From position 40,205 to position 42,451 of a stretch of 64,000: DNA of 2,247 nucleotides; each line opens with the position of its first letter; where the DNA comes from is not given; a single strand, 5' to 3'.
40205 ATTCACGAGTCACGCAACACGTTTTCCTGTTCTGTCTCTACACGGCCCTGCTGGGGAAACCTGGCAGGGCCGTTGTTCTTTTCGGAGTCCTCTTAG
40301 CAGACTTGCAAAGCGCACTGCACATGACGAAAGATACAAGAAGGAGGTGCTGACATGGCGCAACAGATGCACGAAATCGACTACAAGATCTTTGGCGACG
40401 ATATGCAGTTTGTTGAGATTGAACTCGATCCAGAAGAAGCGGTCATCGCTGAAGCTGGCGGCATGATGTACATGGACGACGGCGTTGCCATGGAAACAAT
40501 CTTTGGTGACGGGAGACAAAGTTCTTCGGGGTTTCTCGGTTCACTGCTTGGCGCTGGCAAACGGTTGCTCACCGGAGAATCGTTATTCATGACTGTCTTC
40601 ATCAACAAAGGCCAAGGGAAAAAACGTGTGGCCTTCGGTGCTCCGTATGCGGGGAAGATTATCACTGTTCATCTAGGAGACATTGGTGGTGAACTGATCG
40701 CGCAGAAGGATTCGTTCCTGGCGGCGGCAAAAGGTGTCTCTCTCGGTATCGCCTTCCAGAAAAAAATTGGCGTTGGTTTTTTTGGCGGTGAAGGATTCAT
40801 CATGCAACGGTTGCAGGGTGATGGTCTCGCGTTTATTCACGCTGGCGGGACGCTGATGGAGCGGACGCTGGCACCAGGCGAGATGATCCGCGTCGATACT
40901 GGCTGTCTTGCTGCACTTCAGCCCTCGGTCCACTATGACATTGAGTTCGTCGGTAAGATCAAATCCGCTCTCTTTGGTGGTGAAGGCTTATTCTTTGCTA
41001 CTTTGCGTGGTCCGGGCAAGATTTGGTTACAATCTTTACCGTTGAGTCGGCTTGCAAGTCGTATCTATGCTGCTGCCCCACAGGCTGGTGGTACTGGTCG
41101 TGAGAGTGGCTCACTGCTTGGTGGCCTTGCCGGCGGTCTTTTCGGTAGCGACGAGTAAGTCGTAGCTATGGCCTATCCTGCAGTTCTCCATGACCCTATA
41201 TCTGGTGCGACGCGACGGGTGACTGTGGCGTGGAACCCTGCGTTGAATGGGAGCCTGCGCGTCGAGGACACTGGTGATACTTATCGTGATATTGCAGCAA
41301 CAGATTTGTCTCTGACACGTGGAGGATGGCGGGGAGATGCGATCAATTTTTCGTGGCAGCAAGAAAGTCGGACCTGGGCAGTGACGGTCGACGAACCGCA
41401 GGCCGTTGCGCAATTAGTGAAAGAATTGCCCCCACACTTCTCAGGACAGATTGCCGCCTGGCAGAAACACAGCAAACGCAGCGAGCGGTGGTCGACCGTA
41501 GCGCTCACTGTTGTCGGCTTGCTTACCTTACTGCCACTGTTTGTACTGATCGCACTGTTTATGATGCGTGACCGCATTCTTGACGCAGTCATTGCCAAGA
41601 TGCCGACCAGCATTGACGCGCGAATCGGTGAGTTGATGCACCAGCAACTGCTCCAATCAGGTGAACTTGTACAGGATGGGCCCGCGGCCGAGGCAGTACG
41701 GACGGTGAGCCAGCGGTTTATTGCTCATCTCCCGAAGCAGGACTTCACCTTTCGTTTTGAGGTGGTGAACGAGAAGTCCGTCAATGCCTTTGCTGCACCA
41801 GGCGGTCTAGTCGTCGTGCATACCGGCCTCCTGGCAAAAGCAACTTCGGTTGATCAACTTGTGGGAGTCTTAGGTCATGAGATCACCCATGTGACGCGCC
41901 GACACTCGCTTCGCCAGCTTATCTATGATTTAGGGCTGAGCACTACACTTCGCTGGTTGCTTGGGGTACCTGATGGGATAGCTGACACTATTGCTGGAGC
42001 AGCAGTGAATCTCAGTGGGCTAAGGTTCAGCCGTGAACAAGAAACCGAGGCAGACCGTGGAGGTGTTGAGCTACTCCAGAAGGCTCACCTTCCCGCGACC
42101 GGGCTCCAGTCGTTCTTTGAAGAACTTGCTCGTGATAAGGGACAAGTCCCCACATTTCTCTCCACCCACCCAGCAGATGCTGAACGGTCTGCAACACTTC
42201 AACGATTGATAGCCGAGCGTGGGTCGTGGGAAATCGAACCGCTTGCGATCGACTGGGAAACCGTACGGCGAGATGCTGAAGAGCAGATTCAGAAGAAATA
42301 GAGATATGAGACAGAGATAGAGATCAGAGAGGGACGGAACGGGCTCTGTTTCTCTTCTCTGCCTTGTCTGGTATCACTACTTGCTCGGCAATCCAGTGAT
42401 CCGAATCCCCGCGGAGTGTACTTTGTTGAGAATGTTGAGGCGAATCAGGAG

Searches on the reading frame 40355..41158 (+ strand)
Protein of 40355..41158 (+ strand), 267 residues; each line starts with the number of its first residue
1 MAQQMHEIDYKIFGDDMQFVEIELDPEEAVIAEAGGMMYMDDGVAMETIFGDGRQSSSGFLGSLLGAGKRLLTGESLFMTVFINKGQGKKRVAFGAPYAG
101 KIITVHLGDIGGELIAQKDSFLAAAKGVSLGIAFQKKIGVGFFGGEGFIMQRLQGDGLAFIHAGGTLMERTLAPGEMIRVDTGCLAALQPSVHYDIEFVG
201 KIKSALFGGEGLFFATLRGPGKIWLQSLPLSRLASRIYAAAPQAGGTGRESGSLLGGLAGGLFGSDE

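Call 44: search_protein_families(library=pfam, proteins=[window:40355-41158:+], max_evalue=0.00001)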
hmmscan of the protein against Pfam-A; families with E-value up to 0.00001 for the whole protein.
window:40355-41158:+ (267 aa): 1 family
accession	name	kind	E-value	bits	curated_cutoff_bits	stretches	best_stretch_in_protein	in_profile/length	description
PF01987.23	AIM24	-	1.1e-71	241.2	25.7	1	10-228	1-205/205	Mitochondrial biogenesis AIM24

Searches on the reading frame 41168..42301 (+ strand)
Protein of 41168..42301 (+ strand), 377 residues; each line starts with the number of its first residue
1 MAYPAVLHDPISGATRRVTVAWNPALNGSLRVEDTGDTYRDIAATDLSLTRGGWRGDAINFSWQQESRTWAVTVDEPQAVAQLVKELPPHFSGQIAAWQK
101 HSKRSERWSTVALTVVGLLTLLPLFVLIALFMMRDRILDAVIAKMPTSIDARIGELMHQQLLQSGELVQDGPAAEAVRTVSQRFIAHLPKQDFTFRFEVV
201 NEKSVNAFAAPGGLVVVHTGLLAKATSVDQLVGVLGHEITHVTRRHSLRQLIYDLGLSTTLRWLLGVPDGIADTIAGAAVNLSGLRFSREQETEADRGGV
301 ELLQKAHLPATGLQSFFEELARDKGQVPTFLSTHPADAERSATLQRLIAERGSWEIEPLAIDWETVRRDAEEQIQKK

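Call 44: search_protein_families(library=pfam, proteins=[window:41168-42301:+], max_evalue=0.00001)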
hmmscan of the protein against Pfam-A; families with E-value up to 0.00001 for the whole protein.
window:41168-42301:+ (377 aa): 1 family
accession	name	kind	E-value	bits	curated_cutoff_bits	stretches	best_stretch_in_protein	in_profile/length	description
PF01435.24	Peptidase_M48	-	1.8e-31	109.8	20.3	1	186-346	18-184/186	Peptidase family M48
